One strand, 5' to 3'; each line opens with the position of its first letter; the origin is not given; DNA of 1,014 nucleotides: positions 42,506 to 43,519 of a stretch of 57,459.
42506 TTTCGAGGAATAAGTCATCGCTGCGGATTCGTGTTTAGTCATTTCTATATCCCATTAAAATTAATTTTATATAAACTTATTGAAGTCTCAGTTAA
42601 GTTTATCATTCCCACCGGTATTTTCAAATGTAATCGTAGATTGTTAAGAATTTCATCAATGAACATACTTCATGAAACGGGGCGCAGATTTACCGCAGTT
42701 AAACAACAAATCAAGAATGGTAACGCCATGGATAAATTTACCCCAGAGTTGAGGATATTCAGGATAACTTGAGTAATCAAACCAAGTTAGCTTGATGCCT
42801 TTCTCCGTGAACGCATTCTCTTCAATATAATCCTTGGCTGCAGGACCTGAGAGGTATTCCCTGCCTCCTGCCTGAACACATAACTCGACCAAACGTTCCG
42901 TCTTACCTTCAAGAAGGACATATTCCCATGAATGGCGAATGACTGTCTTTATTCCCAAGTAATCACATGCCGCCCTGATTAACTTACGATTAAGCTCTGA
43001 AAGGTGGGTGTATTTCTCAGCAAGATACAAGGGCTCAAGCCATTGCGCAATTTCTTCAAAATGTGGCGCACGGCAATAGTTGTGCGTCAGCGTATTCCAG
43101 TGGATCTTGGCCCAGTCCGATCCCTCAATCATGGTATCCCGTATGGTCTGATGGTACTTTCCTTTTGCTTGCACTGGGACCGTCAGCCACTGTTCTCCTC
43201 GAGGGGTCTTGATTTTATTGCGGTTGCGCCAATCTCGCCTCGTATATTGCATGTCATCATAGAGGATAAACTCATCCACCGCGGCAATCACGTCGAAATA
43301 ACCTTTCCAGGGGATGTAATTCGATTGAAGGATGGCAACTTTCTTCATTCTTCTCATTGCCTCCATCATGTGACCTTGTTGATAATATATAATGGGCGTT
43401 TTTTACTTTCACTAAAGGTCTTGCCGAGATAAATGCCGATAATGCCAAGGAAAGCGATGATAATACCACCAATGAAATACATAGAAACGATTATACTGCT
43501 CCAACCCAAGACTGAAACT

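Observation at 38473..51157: Glycan cluster for a heavily tailored 4-amino-6-deoxyhexose delivered through polyprenyl-phosphate carriers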

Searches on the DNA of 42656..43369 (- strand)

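Call 55: search_dna_similar(query=window:42656-43369:-, collection=ecoli_genomes, mode=distant, max_rows=8, max_evalue=0.001)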
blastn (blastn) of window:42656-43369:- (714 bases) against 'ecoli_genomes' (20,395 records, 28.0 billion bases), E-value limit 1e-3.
No match.
